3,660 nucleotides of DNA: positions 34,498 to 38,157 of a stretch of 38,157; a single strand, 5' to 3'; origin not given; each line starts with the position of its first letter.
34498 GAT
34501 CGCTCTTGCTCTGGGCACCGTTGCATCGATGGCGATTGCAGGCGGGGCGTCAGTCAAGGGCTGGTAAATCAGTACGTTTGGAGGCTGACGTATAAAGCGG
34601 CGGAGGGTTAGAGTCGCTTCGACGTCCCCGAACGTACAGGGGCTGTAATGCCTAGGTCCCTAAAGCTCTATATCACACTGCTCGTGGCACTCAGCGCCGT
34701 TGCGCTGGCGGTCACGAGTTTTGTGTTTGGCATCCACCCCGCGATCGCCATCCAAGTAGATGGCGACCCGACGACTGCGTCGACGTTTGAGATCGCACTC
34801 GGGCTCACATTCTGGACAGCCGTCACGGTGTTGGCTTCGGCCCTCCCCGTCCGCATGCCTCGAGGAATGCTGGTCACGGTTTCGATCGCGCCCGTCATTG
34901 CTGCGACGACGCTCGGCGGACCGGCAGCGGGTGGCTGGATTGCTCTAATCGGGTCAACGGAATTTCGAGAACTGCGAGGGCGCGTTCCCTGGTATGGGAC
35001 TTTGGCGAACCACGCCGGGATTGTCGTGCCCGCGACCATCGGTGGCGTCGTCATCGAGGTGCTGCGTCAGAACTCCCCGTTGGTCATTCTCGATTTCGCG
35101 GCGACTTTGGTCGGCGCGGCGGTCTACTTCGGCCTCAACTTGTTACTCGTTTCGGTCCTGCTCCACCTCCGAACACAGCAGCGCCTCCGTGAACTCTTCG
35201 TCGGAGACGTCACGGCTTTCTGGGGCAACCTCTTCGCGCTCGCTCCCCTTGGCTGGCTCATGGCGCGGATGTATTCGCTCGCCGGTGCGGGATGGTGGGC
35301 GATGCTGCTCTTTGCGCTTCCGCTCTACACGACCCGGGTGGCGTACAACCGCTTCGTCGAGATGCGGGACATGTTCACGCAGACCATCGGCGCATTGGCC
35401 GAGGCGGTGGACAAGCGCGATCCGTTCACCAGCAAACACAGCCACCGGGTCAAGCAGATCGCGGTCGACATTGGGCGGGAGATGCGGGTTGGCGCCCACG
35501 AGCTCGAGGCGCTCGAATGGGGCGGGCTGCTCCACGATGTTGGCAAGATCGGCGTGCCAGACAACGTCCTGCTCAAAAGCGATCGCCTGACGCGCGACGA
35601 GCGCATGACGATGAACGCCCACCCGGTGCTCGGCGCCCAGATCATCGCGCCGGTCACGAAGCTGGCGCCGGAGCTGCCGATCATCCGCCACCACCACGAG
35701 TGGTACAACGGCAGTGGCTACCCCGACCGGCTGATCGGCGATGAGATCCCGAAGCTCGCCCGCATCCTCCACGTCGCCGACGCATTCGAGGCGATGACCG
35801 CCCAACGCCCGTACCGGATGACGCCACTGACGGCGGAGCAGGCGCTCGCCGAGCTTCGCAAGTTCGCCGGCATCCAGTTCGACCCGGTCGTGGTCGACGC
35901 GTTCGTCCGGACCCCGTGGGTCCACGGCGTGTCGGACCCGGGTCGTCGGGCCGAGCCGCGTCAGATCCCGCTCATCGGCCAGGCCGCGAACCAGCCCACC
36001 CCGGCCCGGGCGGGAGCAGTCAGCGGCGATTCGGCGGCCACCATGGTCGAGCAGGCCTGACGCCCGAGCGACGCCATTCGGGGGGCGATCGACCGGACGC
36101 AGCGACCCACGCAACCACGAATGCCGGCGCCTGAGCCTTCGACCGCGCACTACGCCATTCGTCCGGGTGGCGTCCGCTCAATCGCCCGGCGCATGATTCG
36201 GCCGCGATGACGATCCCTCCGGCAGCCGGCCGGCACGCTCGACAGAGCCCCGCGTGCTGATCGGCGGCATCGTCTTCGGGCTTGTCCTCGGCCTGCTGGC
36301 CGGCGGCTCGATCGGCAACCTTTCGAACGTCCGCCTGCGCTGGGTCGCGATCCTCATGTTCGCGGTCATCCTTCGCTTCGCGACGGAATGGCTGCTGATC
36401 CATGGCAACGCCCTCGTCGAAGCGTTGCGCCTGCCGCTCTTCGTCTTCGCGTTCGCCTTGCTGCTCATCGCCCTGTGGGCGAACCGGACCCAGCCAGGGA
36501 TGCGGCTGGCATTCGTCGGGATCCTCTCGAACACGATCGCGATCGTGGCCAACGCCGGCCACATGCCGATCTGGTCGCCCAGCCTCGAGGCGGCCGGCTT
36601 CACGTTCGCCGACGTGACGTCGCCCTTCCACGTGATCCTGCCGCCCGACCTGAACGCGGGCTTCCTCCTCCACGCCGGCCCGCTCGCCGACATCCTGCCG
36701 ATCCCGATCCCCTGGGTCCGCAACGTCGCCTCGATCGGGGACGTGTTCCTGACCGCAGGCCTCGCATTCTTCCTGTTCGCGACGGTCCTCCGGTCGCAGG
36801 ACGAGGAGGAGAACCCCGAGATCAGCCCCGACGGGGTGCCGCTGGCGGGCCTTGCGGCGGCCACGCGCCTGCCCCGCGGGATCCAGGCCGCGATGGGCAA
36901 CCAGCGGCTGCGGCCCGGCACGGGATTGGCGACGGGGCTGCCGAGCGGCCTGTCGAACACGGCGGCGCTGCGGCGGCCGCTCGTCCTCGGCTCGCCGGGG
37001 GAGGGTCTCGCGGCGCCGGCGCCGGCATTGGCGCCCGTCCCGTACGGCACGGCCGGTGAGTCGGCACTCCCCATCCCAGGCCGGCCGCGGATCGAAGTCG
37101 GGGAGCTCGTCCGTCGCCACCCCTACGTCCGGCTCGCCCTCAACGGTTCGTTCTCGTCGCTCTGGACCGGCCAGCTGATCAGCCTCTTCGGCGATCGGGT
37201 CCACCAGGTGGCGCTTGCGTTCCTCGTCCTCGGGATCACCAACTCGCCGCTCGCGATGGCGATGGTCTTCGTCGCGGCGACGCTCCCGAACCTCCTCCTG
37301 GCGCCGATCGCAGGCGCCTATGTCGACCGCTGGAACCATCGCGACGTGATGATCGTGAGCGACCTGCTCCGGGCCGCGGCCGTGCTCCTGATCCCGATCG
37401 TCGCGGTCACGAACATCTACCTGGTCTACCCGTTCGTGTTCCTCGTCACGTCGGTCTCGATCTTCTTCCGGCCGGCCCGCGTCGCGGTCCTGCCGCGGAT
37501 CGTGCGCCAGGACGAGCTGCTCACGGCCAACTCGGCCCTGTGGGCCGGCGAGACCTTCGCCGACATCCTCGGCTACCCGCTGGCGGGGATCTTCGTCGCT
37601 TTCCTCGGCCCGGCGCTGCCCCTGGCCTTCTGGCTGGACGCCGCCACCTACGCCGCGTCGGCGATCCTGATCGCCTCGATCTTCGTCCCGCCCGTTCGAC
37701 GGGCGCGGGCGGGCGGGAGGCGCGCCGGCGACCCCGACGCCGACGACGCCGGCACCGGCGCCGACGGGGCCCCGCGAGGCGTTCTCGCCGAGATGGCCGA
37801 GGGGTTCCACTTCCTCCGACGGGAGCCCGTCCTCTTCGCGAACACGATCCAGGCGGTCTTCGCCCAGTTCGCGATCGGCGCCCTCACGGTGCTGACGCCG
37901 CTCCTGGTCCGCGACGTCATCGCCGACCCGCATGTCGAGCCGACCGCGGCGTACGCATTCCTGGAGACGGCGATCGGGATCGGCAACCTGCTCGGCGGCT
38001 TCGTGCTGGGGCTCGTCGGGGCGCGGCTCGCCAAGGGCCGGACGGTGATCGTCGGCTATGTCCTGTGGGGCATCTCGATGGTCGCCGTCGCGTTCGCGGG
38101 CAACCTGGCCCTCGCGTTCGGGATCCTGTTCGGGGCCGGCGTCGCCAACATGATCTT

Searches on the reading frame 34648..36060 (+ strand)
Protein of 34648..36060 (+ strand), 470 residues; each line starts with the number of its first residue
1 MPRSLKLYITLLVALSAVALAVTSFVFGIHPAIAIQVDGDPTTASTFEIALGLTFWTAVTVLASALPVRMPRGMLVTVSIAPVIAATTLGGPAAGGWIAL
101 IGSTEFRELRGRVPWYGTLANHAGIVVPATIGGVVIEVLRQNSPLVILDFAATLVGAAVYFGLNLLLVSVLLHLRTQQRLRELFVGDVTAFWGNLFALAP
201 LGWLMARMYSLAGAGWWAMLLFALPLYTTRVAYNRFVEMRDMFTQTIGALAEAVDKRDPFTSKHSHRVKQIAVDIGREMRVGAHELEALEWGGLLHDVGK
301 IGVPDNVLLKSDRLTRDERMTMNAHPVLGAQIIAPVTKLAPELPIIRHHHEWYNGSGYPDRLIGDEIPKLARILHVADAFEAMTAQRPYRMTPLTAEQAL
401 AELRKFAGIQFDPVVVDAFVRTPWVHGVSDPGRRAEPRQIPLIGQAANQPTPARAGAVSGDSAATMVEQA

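Call 6: search_protein_families(library=pfam, proteins=[window:34648-36060:+], max_evalue=0.01)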
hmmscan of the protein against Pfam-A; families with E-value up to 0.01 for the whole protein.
window:34648-36060:+ (470 aa): 4 families
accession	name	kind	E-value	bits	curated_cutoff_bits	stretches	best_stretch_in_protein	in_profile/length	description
PF13487.12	HD_5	-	1.6e-38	132.5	27.2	1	250-415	3-170/170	HD domain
PF01966.28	HD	-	2.4e-19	70.1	22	1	262-383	2-116/116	HD domain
PF20972.2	MASE9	-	8e-08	32.9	24.3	1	47-231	24-193/203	MASE9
PF04892.17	VanZ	-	0.0092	17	30.1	0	182-251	52-117/126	VanZ like family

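Call 9: find_homologous_proteins(query=window:34648-36060:+, max_evalue=1e-20)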
Query window:34648-36060:+ (470 aa): 5976 proteins with E <= 1e-20 among 8000 candidates; the best 120 are listed.
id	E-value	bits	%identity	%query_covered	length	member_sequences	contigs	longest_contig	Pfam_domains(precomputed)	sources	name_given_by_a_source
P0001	0.0e+0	1041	100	100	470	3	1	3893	PF20972.3,PF13487.13,PF01966.29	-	-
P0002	5.2e-268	908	89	100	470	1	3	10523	PF20972.3,PF13487.13,PF01966.29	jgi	jgi:HD-GYP domain-containing protein (c-di-GMP phosphodiesterase class II)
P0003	1.7e-267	906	87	100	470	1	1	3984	PF20972.3,PF13487.13,PF01966.29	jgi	jgi:HD-GYP domain-containing protein (c-di-GMP phosphodiesterase class II)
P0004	4.1e-267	905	88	100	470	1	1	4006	PF20972.3,PF13487.13,PF01966.29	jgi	jgi:HD-GYP domain-containing protein (c-di-GMP phosphodiesterase class II)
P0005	8.5e-265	897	90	96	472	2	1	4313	PF20972.3,PF13487.13,PF01966.29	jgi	-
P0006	1.0e-264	897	88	96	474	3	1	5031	PF20972.3,PF13487.13,PF01966.29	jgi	jgi:HD-GYP domain-containing protein (c-di-GMP phosphodiesterase class II)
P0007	4.5e-264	895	90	96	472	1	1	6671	PF20972.3,PF13487.13,PF01966.29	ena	-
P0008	7.0e-261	884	87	99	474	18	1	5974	PF20972.3,PF13487.13,PF01966.29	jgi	jgi:HD-GYP domain-containing protein (c-di-GMP phosphodiesterase class II)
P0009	1.5e-260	883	87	96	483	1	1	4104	PF20972.3,PF13487.13,PF01966.29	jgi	-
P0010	5.5e-256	868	86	96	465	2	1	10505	PF20972.3,PF13487.13,PF01966.29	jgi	jgi:putative nucleotidyltransferase with HDIG domain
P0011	6.2e-256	868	86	96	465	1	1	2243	PF20972.3,PF13487.13,PF01966.29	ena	-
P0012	6.2e-256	868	88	96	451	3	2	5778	PF20972.3,PF13487.13,PF01966.29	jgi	jgi:HD-GYP domain-containing protein (c-di-GMP phosphodiesterase class II)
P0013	1.4e-251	854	84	98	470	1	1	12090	PF20972.3,PF13487.13,PF01966.29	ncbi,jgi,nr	ncbi:MAG: hypothetical protein QOF49_1189 [Chloroflexota bacterium]|jgi:HD-GYP domain-containing pro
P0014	4.5e-250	849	84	96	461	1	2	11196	PF20972.3,PF13487.13,PF01966.29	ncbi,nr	ncbi:MAG: HD-GYP domain-containing protein, partial [Chloroflexi bacterium]|nr:HD-GYP domain-contain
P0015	7.6e-249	844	82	99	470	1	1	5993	PF20972.3,PF13487.13,PF01966.29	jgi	jgi:HD-GYP domain-containing protein (c-di-GMP phosphodiesterase class II)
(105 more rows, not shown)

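Call 10: find_related_loci(query=window:34648-36060:+, collection=genome_contigs, flank=5000)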
Query window:34648-36060:+ (470 aa) in genome_contigs; peptide patterns used: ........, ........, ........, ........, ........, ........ (x = any residue, [..] = any of these).
599 stretches matched a pattern (row limit reached: there are more); 456 encode a relative of the query (tblastn E <= 1e-3); the best 80 are kept; 80 distinct loci.
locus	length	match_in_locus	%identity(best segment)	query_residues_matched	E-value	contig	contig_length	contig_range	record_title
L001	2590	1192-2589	72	1-463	0e+0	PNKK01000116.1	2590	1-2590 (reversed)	MAG: Anaerolinea sp. isolate PR.005 PR_1010392_2590, whole genome shotgun sequence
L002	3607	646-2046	71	1-462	0e+0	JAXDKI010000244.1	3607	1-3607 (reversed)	MAG: Thermomicrobiales bacterium isolate BP_591 scaffold_2848589, whole genome shotgun sequence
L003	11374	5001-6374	73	1-455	0e+0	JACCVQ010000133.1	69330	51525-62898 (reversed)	MAG: Chloroflexota bacterium isolate MGR_bin130 SD2897-2912_k127_4379272, whole genome shotgun sequence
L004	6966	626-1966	72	1-451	0e+0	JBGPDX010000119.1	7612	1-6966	MAG: Candidatus Limnocylindria bacterium isolate OBJ_0618_050_14 k141_1343573_length_7612_cov_15.8540, whole genome shot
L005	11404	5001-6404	71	1-466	0e+0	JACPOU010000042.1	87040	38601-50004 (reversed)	MAG: Chloroflexi bacterium isolate NC_groundwater_609_Pr5_B-0.1um_72_18 alan_book_18_scaffold_396573, whole genome shotg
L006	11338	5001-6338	72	1-447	0e+0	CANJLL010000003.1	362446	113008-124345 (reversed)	MAG: Chloroflexi bacterium isolate RH-23may17-645 genome assembly, contig: RH-23may17-C54-p2, whole genome shotgun seque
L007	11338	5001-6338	73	1-447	0e+0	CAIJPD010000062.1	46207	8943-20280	MAG: uncultured Chloroflexi bacterium isolate LJ_bin-2554 genome assembly, contig: bin-2554:62/68, whole genome shotgun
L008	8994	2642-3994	72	1-455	0e+0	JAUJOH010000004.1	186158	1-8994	MAG: Chloroflexota bacterium isolate YX3bin12 opera_contig_162, whole genome shotgun sequence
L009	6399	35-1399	68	1-448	0e+0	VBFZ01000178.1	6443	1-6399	MAG: Chloroflexi bacterium isolate CF_65 14_0903_02_30cm_scaffold_14677, whole genome shotgun sequence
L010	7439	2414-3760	69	1-453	0e+0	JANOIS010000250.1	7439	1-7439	MAG: Chloroflexota bacterium isolate SOY_63_metabat_166 SOY_63_k141_2899543, whole genome shotgun sequence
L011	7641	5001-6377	68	1-455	0e+0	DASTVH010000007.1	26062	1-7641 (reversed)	MAG TPA_asm: Candidatus Limnocylindrales bacterium isolate SMAG_U2354 k141_1450658, whole genome shotgun sequence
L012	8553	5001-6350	68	1-445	0e+0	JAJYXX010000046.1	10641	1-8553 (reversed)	MAG: Chloroflexi bacterium isolate FK3.bin76 NODE_12431_length_10641_cov_7.495720, whole genome shotgun sequence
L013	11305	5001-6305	70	17-453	0e+0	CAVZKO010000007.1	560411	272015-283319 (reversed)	MAG: uncultured Chloroflexia bacterium isolate MFD09267.bin.2.309 genome assembly, contig: contig_36147, whole genome sh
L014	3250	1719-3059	68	1-451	0e+0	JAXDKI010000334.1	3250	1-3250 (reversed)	MAG: Thermomicrobiales bacterium isolate BP_591 scaffold_1619783, whole genome shotgun sequence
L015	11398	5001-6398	67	3-466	0e+0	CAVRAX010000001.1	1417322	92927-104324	MAG: uncultured Chloroflexia bacterium isolate MFD04944.bin.1.71 genome assembly, contig: contig_15953, whole genome sho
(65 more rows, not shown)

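Call 53: search_protein_families(library=ncbifam, proteins=[window:34648-36060:+], max_evalue=0.001)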
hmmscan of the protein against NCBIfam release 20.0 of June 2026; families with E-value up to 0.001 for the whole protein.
window:34648-36060:+ (470 aa): 2 families
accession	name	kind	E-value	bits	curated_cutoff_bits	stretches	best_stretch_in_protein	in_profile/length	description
NF053512.1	nitric_RR_NosR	exception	1.7e-40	139.3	400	1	238-422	169-353/422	response regulator c-di-GMP phosphodiesterase, NosR family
TIGR00277.1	HDIG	domain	8.7e-07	28.7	27.6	1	261-335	5-67/84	HDIG domain-containing metalloprotein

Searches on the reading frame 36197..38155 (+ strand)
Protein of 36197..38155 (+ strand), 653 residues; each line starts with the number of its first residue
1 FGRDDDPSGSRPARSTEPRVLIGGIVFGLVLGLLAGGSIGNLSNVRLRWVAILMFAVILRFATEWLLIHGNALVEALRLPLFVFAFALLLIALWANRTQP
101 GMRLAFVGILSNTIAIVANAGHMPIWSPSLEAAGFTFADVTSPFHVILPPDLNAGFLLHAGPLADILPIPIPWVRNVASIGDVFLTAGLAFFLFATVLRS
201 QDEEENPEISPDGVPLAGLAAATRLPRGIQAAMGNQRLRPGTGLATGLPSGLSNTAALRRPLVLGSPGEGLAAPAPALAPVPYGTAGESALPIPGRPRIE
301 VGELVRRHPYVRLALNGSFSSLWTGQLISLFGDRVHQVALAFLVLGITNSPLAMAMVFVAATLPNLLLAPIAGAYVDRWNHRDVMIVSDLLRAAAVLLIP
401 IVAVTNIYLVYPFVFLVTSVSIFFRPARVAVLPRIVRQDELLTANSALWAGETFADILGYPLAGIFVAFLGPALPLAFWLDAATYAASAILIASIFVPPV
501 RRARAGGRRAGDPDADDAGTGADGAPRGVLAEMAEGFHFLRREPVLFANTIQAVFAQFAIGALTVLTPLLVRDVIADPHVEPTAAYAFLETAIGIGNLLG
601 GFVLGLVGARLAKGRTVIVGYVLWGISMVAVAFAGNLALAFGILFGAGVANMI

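Call 30: search_protein_families(library=pfam, proteins=[window:36197-38155:+], max_evalue=0.01)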
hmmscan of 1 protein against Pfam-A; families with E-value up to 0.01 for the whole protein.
window:36197-38155:+ (653 aa): 4 families
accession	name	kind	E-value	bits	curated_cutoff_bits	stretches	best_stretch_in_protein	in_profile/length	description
PF17248.7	DUF5317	-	1.4e-23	84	25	1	45-193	2-150/151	Family of unknown function (DUF5317)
PF07690.21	MFS_1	-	1.6e-21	77.1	33.4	1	322-649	1-308/347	Major Facilitator Superfamily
PF05977.19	MFS_3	-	1.9e-19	70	27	2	317-490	10-184/524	Transmembrane secretion effector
PF13347.12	MFS_2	-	0.0048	15.9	27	1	316-445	223-352/427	MFS/sugar transport protein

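Call 53: search_protein_families(library=ncbifam, proteins=[window:36197-38155:+], max_evalue=0.001)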
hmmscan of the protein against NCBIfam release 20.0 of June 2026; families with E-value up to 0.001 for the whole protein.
window:36197-38155:+ (653 aa): 10 families
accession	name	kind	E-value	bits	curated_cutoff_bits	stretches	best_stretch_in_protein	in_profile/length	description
TIGR00900.1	2A0121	subfamily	7.1e-55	186.8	319.6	1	319-651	1-314/364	H+ Antiporter protein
NF000245.1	macrolide_MefA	exception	1.1e-14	54.3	675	1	318-630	10-301/405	macrolide efflux MFS transporter Mef(A)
NF000246.1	macrolide_MefC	exception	2.2e-14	53.3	870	1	321-470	12-164/407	macrolide efflux MFS transporter Mef(C)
NF052575.1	MFS_efflux_Tap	equivalog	3.1e-14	52.8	625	1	326-641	13-312/401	multidrug efflux MFS transporter Tap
NF006386.0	PRK08633.1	equivalog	8.3e-14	50.3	1221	1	317-469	9-165/1147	acyl-[ACP]--phospholipid O-acyltransferase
NF000154.1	macrolide_MefEN2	exception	1.6e-13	50.7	800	1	322-470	11-162/401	macrolide efflux MFS transporter Mef(En2)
NF000051.1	macrolide_MefB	exception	1.7e-13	50.3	800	1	318-473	10-169/409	macrolide efflux MFS transporter Mef(B)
NF012178.0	tet_MFS_V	exception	3.4e-13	49.5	640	1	327-635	18-306/409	tetracycline efflux MFS transporter Tet(V)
NF005291.0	PRK06814.1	equivalog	1e-09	36.9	1349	1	316-505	10-202/1140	acyl-[ACP]--phospholipid O-acyltransferase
NF008397.0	PRK11195.1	equivalog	6.7e-05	22.1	297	1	318-649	4-319/414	lysophospholipid transporter LplT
